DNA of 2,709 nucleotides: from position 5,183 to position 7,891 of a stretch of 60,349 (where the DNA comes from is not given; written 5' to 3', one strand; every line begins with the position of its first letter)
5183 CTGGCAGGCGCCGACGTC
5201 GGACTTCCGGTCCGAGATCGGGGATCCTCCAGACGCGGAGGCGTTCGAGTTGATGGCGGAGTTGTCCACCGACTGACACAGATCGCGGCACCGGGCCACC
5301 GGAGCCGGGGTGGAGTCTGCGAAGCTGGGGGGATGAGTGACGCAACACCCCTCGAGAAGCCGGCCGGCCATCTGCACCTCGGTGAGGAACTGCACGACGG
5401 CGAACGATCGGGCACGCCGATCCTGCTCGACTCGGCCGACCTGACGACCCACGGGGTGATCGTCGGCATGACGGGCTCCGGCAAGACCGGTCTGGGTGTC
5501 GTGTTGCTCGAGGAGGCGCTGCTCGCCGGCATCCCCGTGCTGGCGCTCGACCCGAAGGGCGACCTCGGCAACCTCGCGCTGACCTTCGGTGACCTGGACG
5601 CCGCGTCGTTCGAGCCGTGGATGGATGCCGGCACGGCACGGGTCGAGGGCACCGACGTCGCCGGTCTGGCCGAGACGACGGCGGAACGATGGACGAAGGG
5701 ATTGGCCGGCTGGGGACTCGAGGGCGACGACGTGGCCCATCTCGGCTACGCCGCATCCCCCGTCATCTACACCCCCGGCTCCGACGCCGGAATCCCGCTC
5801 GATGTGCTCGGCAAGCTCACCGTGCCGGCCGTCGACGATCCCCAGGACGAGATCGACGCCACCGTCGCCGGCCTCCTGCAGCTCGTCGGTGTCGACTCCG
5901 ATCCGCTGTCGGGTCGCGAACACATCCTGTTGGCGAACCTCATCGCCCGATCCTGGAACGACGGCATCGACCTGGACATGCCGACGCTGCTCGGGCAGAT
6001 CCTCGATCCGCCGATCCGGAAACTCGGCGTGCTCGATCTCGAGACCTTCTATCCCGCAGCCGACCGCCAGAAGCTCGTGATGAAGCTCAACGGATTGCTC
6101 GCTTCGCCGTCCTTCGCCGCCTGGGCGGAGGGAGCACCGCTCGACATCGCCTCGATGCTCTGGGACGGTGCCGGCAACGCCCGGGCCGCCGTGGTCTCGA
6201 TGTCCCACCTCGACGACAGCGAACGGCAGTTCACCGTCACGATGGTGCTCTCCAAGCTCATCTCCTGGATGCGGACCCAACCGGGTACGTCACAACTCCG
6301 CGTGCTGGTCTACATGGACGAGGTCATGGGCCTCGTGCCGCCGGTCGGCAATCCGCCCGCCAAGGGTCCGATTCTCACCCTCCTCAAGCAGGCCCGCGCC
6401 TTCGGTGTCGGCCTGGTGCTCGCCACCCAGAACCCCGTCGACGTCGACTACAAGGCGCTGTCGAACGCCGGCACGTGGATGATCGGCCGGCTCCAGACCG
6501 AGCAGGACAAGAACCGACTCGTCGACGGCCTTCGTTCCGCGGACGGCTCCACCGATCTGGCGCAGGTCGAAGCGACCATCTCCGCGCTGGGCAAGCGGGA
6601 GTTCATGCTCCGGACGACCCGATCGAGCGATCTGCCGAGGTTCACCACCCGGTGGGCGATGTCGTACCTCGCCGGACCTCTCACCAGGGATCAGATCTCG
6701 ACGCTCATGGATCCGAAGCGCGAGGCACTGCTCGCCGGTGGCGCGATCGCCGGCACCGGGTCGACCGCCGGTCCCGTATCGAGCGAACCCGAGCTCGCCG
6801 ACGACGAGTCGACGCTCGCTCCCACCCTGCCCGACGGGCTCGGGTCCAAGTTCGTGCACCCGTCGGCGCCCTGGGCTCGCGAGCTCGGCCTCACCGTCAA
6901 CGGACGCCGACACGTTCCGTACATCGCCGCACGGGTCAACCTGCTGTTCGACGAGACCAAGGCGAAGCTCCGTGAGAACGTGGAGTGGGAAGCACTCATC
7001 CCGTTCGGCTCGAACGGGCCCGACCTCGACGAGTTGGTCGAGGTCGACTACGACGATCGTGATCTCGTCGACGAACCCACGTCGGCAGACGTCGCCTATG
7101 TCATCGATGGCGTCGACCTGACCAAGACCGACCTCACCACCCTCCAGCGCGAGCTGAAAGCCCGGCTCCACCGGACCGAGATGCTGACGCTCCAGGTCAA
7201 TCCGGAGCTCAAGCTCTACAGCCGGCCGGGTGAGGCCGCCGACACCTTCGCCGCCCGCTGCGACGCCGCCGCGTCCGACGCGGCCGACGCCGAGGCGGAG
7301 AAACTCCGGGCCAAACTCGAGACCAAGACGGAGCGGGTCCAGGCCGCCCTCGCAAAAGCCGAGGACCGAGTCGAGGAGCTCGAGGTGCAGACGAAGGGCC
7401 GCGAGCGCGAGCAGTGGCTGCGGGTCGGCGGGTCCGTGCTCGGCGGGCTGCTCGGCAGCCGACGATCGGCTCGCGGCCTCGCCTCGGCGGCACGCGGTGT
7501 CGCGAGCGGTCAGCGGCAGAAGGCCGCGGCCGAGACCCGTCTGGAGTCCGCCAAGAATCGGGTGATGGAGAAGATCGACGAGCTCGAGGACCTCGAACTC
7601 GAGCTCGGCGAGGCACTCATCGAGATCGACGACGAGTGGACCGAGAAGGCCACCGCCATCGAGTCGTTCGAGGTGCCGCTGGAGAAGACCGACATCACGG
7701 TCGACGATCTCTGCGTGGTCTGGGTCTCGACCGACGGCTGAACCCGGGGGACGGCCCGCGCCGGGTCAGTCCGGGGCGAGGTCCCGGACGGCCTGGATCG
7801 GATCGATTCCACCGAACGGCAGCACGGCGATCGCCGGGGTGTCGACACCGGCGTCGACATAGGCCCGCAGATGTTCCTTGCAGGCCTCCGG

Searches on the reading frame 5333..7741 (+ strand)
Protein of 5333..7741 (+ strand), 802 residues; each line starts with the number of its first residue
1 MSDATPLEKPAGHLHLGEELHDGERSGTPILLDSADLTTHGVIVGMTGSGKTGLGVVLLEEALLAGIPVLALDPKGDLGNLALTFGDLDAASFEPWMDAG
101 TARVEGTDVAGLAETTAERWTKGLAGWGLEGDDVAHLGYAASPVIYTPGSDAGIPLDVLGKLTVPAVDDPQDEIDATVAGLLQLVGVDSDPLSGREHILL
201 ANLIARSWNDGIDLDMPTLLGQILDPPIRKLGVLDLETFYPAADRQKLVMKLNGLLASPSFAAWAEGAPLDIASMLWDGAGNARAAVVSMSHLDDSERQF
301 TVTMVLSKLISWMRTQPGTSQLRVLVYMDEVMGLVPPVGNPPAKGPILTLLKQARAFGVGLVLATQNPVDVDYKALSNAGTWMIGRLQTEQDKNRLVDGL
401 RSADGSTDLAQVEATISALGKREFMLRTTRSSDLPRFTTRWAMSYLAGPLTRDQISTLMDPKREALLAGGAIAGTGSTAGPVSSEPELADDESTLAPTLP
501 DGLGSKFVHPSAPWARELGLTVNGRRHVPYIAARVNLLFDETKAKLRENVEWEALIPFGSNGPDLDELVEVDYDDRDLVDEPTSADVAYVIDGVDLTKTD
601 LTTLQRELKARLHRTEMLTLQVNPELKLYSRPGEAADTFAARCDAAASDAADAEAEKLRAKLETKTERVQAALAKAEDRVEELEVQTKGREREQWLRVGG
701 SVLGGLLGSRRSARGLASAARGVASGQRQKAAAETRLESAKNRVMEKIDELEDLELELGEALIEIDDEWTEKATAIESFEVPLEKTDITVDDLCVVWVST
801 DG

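Call 5: search_protein_families(library=pfam, proteins=[window:5333-7741:+], max_evalue=0.1)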
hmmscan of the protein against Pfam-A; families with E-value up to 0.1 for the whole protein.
window:5333-7741:+ (802 aa): 4 families
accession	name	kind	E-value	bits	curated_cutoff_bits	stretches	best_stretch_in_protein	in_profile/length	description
PF01935.23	DUF87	-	3.5e-09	37.5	23.2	1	24-82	8-68/220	Helicase HerA, central domain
PF05872.18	HerA_C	-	6e-08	32.2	22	1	27-83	10-66/502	Helicase HerA-like C-terminal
PF01580.24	FtsK_SpoIIIE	-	0.0099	15.8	24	1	26-53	27-54/221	FtsK/SpoIIIE family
PF09849.14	DUF2076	-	0.07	13.6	38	0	671-729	55-110/265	Uncharacterized protein conserved in bacteria (DUF2076)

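Call 6: search_protein_families(library=ncbifam, proteins=[window:5333-7741:+], max_evalue=0.1)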
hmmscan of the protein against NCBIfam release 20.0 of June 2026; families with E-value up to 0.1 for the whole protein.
window:5333-7741:+ (802 aa): 11 families
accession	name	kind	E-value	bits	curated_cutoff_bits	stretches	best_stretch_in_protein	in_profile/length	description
NF053655.1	CedD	equivalog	5.7e-08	31.9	600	1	25-82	208-265/527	DNA-translocating ATPase CedD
NF041017.1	DNA_import_CedB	equivalog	5e-07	28.7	700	2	286-371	436-519/590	DNA import protein CedB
NF033849.1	ser_rich_anae_1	subfamily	2.7e-06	25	650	1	349-400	1052-1103/1163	serine-rich protein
NF042943.1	HerA_antiphage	equivalog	4.4e-06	25.5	800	1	350-404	465-519/566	anti-phage-associated helicase HerA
TIGR03743.1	SXT_TraD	subfamily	4.4e-06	25.4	366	1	24-77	161-214/636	conjugative transfer system coupling protein TraD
NF040819.1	helicase_HerA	equivalog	0.0001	21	970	1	347-424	426-499/561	DNA double-strand break repair helicase HerA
NF040937.1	HerA_Thermprot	equivalog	0.00079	17.9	800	1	284-411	308-436/487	DNA double-strand break repair helicase HerA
NF045975.1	VirB4_plasma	equivalog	0.0042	14.8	590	0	41-86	518-563/894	Mbov_0397 family ICE element conjugal transfer ATPase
TIGR03754.1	conj_TOL_TraD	equivalog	0.0043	15.6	647.55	1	19-78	161-220/643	type IV conjugative transfer system coupling protein TraD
NF033930.1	pneumo_PspA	exception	0.0096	14.7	850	1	643-774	275-362/659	pneumococcal surface protein A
TIGR04211.1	SH3_and_anchor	equivalog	0.062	12.9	65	1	599-704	66-175/198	TIGR04211 family SH3 domain-containing protein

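Call 7: search_protein_families(library=padloc, proteins=[window:5333-7741:+], max_evalue=0.1)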
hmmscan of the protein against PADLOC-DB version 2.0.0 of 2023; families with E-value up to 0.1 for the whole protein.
window:5333-7741:+ (802 aa): 13 families
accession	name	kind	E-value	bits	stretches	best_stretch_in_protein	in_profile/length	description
PDLC04140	mad8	-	1.5e-11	42.4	2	15-85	5-74/314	mads_8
PDLC04105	HerA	-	5.5e-09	33.1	2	345-397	446-498/576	-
PDLC04103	HerA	-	5e-08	29.7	1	351-402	473-524/579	-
PDLC04100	HerA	-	1.1e-07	29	1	350-404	471-525/580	-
PDLC01055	HerA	-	3.7e-06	24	1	286-398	384-489/532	Type III coevolved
PDLC02185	HerA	-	4.2e-06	23.8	1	350-405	477-532/585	-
PDLC04106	HerA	-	0.00077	16.1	1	351-396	545-590/667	-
PDLC04097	HerA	-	0.0013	15.4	1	351-423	509-576/618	-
PDLC04104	HerA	-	0.0043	13.8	1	352-394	254-296/379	-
PDLC04098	HerA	-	0.011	12.3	1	353-394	565-606/686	-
PDLC03764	RT_UG26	-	0.018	11.8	1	602-673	234-302/398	DRT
PDLC04102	HerA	-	0.024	11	1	352-395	537-580/654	-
PDLC02188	HerA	-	0.036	10.9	1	347-395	455-503/578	-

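Call 8: search_solved_structures(query=window:5333-7741:+, max_evalue=1, show_alignments=2)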
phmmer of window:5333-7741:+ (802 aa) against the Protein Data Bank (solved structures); distinct sequences matched with E-value up to 1: 11.
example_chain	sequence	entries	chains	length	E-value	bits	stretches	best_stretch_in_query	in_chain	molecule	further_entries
8wiv_A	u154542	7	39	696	5.3e-06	28.4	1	304-400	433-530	Helicase HerA central domain-containing protein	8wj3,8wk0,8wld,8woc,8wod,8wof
7f6d_B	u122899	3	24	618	0.00011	24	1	287-390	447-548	HerA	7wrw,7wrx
9x1l_A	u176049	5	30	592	0.00011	24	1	326-437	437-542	DNA helicase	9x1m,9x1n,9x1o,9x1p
11kk_A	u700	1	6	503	0.00019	23.2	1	32-82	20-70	HerA like helicase YjgR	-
6sz9_A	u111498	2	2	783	0.018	16.7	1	24-86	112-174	IcmO (DotL)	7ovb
4d2i_A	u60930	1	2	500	0.037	15.7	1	282-412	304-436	HERA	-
8wet_A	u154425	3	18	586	0.12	14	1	286-394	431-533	TdpA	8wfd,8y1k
9c1m_M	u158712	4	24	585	0.43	12.1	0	323-417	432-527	ATP-binding protein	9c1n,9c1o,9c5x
2ius_A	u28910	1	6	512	0.52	11.9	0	324-372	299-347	DNA TRANSLOCASE FTSK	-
8yho_A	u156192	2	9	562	0.59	11.7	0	285-398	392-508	DUF87 domain-containing protein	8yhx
8xau_A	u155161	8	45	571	0.6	11.7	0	344-396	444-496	ATP-binding protein | HerA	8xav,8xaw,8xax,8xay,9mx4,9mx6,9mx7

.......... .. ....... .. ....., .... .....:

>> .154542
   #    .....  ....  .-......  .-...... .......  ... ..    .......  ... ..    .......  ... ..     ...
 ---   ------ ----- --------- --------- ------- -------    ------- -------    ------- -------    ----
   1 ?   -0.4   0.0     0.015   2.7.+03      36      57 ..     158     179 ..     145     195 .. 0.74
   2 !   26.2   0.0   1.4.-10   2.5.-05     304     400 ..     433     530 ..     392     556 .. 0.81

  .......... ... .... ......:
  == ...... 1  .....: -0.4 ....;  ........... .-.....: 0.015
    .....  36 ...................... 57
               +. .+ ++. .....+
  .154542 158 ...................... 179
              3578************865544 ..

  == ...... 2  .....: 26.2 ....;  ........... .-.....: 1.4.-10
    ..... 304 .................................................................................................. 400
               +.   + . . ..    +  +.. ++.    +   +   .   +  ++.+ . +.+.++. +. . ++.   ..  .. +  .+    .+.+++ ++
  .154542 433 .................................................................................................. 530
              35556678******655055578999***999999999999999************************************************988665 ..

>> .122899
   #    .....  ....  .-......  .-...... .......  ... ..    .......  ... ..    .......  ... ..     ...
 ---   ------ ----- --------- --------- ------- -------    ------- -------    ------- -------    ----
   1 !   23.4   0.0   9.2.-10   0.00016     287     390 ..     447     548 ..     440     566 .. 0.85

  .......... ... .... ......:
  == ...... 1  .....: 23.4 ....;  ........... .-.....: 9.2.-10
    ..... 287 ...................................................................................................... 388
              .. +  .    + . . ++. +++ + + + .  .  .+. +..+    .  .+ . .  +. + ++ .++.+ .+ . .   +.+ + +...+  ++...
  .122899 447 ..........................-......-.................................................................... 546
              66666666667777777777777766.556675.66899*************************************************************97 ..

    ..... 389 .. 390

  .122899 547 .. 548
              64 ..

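Call 10: find_homologous_proteins(query=window:5333-7741:+, max_evalue=0.00001)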
Query window:5333-7741:+ (802 aa): 8000 proteins with E <= 0.00001 among 8000 candidates; the best 120 are listed.
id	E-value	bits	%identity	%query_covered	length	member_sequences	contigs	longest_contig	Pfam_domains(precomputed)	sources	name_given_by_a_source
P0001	0.0e+0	1761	100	100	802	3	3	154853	PF01935.24,PF05872.19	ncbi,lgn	-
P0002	0.0e+0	1136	66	99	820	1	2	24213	PF01935.24,PF05872.19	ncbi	-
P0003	0.0e+0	1131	67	99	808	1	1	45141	PF01935.24,PF05872.19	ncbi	-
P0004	0.0e+0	1129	66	99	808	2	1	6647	PF01935.24,PF05872.19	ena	-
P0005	0.0e+0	1127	66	99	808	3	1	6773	PF01935.24,PF05872.19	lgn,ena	-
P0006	0.0e+0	1127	65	99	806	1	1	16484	PF01935.24,PF05872.19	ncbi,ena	-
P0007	0.0e+0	1125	65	99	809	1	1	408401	PF01935.24,PF05872.19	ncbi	-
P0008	0.0e+0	1122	65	99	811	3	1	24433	PF01935.24,PF05872.19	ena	-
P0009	0.0e+0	1121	66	99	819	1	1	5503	PF01935.24,PF05872.19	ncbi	-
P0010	0.0e+0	1120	65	99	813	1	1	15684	PF01935.24,PF05872.19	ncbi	ncbi:MAG: DUF87 domain-containing protein [Actinomycetota bacterium]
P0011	0.0e+0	1119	65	99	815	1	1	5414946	PF01935.24,PF05872.19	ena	-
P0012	0.0e+0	1116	65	99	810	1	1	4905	PF01935.24,PF05872.19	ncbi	ncbi:MAG: helicase HerA-like domain-containing protein [Acidimicrobiales bacterium]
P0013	0.0e+0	1114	65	99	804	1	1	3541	PF01935.24,PF05872.19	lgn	-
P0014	0.0e+0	1114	66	99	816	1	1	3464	PF01935.24,PF05872.19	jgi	jgi:hypothetical protein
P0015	0.0e+0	1114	64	100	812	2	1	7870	PF01935.24,PF05872.19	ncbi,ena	-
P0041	0.0e+0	1094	64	99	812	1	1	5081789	PF01935.24,PF05872.19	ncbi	ncbi:MAG: DUF87 domain-containing protein [Acidimicrobiales bacterium]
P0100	0.0e+0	1065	63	99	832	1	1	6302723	PF01935.24,PF05872.19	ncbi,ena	-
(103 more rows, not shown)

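Call 12: find_related_loci(query=window:5333-7741:+, collection=genome_contigs, flank=6000)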
Query window:5333-7741:+ (802 aa) in genome_contigs; peptide patterns used: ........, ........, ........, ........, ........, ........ (x = any residue, [..] = any of these).
266 stretches matched a pattern; 28 encode a relative of the query (tblastn E <= 1e-3); 28 distinct loci.
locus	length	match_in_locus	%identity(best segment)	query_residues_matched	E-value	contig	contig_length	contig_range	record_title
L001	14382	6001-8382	90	7-800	0e+0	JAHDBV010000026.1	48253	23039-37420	MAG: Acidimicrobiales bacterium isolate MAG-119 RZ_1989, whole genome shotgun sequence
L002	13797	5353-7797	64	7-798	0e+0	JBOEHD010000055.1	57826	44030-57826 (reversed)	MAG: Acidimicrobiales bacterium isolate PBSact2 PBS13d_contig_1224, whole genome shotgun sequence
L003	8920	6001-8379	63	4-798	0e+0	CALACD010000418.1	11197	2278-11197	MAG TPA_asm: uncultured Acidimicrobiia bacterium isolate ERR2206770_bin.153_CONCOCT_v1.1_MAG genome assembly, contig: ER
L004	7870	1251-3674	64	1-798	0e+0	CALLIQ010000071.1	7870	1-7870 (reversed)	MAG: uncultured Acidimicrobiales bacterium isolate B4_Bin_METABAT__56_1 genome assembly, contig: c_000001132595, whole g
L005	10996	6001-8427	65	7-798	0e+0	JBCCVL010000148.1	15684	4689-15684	MAG: Actinomycetota bacterium isolate P01_E01_bin.37 k141_1498122_length_15684_cov_55.4183, whole genome shotgun sequenc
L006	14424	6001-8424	64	7-801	0e+0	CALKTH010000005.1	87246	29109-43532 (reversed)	MAG: uncultured Acidimicrobiales bacterium isolate R3_Bin_MAXBIN__023_1 genome assembly, contig: c_000001342412, whole g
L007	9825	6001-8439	64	7-798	0e+0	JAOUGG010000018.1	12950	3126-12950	MAG: Acidimicrobiia bacterium isolate 4_1_May_SF_Bin1 4_1_May_SF_Bin1_scaffold_1959_c1, whole genome shotgun sequence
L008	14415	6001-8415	65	7-798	0e+0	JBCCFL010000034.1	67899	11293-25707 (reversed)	MAG: Actinomycetota bacterium isolate P01_B01_bin.18 k141_1319468_length_67899_cov_63.4751, whole genome shotgun sequenc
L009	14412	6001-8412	62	12-798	0e+0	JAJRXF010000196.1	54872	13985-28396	MAG: Actinomycetes bacterium isolate Dive96_bin3.128 k141_5095806, whole genome shotgun sequence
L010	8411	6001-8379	64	7-798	0e+0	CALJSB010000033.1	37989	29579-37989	MAG: uncultured Acidimicrobiales bacterium isolate R1_Bin_METABAT__39_1 genome assembly, contig: c_000000832195, whole g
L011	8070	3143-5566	63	7-800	0e+0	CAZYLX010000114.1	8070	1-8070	MAG TPA_asm: uncultured Acidimicrobiaceae bacterium isolate SRP155585_co2_68 genome assembly, contig: NODE_7497_length_8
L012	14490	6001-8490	60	8-798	0e+0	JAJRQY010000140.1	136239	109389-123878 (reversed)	MAG: Actinomycetes bacterium isolate Dive100_bin2.26 k141_977505, whole genome shotgun sequence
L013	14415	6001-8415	65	7-798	0e+0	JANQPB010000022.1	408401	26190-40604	MAG: Acidimicrobiales bacterium isolate IP29b_bin.150 k99_3575447, whole genome shotgun sequence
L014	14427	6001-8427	60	8-798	0e+0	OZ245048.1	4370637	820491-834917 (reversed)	MAG: Acidimicrobiales bacterium isolate fd8095d6-3f49-4c9a-911c-9a204c92b890 genome assembly, chromosome: 1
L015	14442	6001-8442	63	7-798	0e+0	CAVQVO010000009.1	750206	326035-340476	MAG: uncultured Acidimicrobiales bacterium isolate MFD09964.bin.1.7 genome assembly, contig: contig_32975, whole genome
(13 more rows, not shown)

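Call 18: find_encoding_contigs(protein=P0001, flank=8000, max_places=3)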
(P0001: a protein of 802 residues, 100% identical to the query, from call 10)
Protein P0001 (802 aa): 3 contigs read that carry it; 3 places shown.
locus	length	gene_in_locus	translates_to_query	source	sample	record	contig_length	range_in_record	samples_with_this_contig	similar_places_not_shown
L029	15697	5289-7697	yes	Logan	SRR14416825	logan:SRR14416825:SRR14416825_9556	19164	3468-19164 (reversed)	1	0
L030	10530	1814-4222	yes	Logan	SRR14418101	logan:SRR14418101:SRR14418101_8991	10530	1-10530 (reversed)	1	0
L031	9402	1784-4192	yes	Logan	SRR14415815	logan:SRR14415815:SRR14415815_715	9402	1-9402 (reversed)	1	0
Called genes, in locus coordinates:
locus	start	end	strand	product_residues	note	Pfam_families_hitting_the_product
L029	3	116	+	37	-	?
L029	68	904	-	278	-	PF00378:ECH_1, PF16113:ECH_2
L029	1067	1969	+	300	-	PF00106:adh_short, PF08659:KR, PF13561:adh_short_C2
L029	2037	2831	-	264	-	PF00378:ECH_1, PF16113:ECH_2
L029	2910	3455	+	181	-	PF01569:PAP2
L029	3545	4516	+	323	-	PF00296:Bac_luciferase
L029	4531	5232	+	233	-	-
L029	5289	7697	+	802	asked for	PF01935:DUF87, PF05872:HerA_C (faint)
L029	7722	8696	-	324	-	PF00296:Bac_luciferase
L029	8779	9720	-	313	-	-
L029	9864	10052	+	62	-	-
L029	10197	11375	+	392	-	PF00108:Thiolase_N, PF00109:ketoacyl-synt (weak), PF02803:Thiolase_C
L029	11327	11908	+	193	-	PF00565:SNase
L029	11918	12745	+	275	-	PF04794:YdjC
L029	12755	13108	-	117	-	-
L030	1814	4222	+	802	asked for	PF01935:DUF87, PF05872:HerA_C (faint)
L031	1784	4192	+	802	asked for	PF01935:DUF87, PF05872:HerA_C (faint)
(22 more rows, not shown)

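Call 19: find_encoding_contigs(protein=P0041, flank=8000, max_places=2)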
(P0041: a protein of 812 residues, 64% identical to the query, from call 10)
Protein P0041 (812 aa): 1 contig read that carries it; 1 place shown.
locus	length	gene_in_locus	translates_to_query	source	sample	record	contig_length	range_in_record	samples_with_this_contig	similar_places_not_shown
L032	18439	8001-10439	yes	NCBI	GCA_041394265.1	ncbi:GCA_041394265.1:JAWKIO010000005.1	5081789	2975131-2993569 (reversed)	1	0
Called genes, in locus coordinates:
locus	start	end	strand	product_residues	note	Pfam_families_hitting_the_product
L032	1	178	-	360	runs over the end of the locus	PF04311:DUF459, PF13472:Lipase_GDSL_2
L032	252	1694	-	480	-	PF03062:MBOAT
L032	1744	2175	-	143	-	PF12172:zf-ChsH2, PF01796:OB_ChsH2_C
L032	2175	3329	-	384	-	PF22691:Thiolase_C_1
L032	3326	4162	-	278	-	PF00378:ECH_1, PF16113:ECH_2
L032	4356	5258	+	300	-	PF00106:adh_short, PF08659:KR, PF13561:adh_short_C2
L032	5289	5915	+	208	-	PF01569:PAP2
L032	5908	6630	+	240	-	PF03167:UDG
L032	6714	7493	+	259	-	-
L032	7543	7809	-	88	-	-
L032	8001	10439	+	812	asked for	PF01935:DUF87 (weak), PF05872:HerA_C (faint)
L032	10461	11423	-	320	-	PF00296:Bac_luciferase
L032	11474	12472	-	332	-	-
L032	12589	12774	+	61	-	-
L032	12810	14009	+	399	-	PF00108:Thiolase_N, PF02803:Thiolase_C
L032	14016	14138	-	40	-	-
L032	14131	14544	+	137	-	PF00565:SNase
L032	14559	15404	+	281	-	PF04794:YdjC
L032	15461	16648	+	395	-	PF04909:Amidohydro_2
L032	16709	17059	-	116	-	-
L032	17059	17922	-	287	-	PF02585:PIG-L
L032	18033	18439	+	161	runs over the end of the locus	PF01957:NfeD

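Call 20: find_encoding_contigs(protein=P0100, flank=8000, max_places=2)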
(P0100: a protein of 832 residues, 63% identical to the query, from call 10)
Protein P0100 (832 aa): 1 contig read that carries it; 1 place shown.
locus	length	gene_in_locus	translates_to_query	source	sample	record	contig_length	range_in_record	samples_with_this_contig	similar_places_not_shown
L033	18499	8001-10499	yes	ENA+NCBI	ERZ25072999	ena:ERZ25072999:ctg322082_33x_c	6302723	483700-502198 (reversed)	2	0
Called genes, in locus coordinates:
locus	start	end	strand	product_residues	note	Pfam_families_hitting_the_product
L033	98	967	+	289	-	PF03476:MOSC_N, PF03473:MOSC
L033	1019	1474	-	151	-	PF10604:Polyketide_cyc2, PF03364:Polyketide_cyc (weak)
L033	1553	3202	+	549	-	PF00069:Pkinase, PF01636:APH (faint), PF03109:ABC1 (faint), PF07714:PK_Tyr_Ser-Thr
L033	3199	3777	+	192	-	PF01569:PAP2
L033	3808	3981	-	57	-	-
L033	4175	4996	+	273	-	PF03167:UDG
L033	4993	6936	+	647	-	PF08448:PAS_4 (faint), PF01590:GAF (weak), PF13185:GAF_2 (weak), PF00512:HisKA, PF02518:HATPase_c, PF14501:HATPase_c_5 (weak)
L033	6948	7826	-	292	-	PF00072:Response_reg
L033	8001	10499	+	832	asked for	PF01935:DUF87 (weak), PF05872:HerA_C (faint)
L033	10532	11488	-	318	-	PF00296:Bac_luciferase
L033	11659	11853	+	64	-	-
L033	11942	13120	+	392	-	PF00108:Thiolase_N, PF00109:ketoacyl-synt (weak), PF02803:Thiolase_C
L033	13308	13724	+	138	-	PF00565:SNase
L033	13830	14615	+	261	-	PF04794:YdjC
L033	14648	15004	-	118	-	-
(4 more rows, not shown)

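Call 23: find_encoding_contigs(protein=P0011, flank=6000, max_places=2)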
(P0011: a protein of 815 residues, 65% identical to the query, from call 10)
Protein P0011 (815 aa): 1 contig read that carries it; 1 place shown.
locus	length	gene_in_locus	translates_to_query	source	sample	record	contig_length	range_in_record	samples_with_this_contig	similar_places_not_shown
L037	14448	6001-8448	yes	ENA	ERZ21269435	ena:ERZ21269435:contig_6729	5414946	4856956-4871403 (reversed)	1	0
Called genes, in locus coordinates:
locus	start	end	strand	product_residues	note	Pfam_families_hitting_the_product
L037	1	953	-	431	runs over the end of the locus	PF00355:Rieske, PF00848:Ring_hydroxyl_A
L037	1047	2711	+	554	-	-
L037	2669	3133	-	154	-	PF10604:Polyketide_cyc2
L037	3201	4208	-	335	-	PF01408:GFO_IDH_MocA, PF02894:GFO_IDH_MocA_C, PF22725:GFO_IDH_MocA_C3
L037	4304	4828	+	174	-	PF01569:PAP2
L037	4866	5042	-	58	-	-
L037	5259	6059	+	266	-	PF03167:UDG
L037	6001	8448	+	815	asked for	PF01935:DUF87, PF05872:HerA_C (faint)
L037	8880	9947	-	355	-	-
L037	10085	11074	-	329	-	PF20434:BD-FAE, PF07859:Abhydrolase_3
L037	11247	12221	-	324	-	PF00296:Bac_luciferase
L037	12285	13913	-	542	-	PF10101:DUF2339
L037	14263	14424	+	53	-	-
